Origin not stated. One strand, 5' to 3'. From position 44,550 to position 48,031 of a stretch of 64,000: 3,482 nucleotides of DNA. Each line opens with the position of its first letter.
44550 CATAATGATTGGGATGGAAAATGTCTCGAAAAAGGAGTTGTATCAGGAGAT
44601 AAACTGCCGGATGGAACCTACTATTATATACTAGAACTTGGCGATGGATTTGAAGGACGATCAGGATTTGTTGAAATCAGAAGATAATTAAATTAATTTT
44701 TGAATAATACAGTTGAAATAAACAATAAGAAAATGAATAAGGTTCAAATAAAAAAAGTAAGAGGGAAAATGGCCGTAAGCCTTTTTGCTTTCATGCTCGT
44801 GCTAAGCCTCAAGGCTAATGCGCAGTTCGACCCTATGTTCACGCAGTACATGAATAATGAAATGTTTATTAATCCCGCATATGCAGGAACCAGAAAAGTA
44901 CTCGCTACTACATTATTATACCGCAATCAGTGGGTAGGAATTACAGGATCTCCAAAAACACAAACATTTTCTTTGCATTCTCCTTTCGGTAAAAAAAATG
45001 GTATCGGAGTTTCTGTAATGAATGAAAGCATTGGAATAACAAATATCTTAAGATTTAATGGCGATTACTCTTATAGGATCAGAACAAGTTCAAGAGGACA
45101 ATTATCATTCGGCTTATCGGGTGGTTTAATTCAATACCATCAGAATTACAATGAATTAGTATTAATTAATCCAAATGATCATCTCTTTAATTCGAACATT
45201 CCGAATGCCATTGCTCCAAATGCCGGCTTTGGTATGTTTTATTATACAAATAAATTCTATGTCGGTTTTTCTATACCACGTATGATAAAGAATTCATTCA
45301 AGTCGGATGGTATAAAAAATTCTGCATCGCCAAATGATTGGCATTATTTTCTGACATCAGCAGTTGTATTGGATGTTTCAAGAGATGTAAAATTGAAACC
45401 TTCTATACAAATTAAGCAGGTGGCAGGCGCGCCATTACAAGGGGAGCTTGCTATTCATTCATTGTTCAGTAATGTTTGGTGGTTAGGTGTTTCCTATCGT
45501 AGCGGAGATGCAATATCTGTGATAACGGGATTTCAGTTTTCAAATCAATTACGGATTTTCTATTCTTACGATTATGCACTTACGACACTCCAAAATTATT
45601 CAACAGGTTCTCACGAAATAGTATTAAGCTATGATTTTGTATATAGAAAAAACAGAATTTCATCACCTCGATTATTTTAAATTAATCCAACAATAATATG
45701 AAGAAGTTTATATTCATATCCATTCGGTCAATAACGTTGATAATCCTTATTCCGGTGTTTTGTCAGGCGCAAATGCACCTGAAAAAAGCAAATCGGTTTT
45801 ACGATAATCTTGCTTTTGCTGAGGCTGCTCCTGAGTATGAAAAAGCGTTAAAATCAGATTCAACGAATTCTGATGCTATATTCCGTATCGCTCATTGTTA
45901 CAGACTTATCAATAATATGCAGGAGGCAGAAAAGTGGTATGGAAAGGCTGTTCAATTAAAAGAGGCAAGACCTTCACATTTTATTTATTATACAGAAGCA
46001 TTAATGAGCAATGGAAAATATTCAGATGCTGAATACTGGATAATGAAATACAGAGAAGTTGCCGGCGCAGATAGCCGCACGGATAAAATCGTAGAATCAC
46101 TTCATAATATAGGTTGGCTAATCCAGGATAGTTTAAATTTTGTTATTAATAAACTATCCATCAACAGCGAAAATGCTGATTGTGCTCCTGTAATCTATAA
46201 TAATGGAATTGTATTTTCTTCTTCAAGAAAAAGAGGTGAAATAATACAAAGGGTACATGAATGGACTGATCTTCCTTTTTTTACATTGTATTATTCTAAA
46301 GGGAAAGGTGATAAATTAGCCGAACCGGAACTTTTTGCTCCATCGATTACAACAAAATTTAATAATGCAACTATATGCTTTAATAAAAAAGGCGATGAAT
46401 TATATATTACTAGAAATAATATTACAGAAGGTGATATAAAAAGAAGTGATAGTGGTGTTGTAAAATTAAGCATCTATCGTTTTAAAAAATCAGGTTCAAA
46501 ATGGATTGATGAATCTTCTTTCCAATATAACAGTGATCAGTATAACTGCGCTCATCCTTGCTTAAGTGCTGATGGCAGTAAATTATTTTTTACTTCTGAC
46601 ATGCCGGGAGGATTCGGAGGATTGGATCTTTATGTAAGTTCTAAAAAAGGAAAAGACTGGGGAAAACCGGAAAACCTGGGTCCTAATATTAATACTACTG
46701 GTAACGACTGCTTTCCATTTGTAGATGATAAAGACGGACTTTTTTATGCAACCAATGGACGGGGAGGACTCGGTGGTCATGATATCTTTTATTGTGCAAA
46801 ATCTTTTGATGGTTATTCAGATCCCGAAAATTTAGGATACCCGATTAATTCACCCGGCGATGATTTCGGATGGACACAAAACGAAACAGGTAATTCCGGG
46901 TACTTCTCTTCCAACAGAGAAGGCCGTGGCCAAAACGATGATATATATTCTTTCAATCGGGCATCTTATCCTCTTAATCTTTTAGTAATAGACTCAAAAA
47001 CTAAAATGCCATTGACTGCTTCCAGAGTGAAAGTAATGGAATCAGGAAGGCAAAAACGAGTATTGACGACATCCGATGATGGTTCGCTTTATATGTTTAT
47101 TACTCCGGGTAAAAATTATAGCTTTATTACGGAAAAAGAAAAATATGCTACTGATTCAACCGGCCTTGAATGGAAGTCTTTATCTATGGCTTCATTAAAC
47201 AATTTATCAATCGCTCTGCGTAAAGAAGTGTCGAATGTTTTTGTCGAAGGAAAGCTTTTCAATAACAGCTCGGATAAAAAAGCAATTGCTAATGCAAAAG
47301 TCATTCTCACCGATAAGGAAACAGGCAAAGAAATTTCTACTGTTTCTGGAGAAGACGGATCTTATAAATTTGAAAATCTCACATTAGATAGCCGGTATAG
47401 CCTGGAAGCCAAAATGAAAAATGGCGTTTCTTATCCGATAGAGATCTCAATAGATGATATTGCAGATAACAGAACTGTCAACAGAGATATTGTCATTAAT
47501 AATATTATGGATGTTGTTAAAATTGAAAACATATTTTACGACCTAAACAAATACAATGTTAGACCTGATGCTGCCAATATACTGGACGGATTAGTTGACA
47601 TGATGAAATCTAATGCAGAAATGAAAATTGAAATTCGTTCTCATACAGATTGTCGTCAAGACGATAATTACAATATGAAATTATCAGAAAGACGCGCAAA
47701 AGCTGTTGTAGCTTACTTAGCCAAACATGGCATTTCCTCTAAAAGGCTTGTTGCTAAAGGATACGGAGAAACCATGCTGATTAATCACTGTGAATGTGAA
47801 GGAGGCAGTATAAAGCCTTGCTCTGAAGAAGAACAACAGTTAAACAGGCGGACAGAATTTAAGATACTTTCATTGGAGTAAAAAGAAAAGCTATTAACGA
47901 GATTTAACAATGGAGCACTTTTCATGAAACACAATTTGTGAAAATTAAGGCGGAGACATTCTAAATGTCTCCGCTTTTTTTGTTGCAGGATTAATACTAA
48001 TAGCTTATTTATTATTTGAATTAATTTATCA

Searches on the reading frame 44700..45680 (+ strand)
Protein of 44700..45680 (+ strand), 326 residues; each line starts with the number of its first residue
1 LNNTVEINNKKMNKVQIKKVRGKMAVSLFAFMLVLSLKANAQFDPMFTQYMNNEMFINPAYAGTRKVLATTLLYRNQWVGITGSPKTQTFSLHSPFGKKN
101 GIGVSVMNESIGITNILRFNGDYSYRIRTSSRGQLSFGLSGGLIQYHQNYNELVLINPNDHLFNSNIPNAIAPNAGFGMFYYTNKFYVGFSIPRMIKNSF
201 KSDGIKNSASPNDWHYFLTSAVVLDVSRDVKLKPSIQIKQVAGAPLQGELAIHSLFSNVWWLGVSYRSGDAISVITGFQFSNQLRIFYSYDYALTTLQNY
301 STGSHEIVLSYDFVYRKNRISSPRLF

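Call 31: search_protein_families(library=pfam, proteins=[window:44700-45680:+], max_evalue=0.001)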
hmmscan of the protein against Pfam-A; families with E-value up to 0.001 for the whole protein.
window:44700-45680:+ (326 aa): 1 family
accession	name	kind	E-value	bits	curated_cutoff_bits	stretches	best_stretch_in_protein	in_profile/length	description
PF11751.14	PorP_SprF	-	2.5e-78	263.8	22.3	1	40-311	2-273/273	Type IX secretion system membrane protein PorP/SprF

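Call 41: find_encoding_contigs(protein=window:44700-45680:+, flank=2000, max_places=5)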
Protein window:44700-45680:+ (326 aa): no gene with exactly this product is on record in the collection.

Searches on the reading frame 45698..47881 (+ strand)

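Call 31: search_protein_families(library=pfam, proteins=[window:45698-47881:+], max_evalue=0.001)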
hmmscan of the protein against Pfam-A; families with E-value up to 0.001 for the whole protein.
window:45698-47881:+ (727 aa): 8 families
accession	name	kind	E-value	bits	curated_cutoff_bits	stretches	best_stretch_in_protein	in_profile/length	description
PF00691.25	OmpA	-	5.1e-19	68.9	27.2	1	614-700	2-90/98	OmpA family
PF13620.12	CarboxypepD_reg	-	4.7e-10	40.1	32.3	1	525-580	9-63/82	Carboxypeptidase regulatory-like domain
PF07676.18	PD40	-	2.2e-06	27.9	20.9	0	287-313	14-38/38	WD40-like Beta Propeller Repeat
PF14559.12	TPR_19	-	2.9e-06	28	25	1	40-83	7-50/68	Tetratricopeptide repeat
PF13432.12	TPR_16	-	4.4e-05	24.3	32.7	1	28-88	1-61/65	Tetratricopeptide repeat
PF13181.12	TPR_8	-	0.00024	21.4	25.7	0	59-89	2-32/34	Tetratricopeptide repeat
PF00515.34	TPR_1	-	0.00086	19.5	27.8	0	59-88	2-31/34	Tetratricopeptide repeat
PF07719.23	TPR_2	-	0.00093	19.6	27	0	59-88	2-31/34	Tetratricopeptide repeat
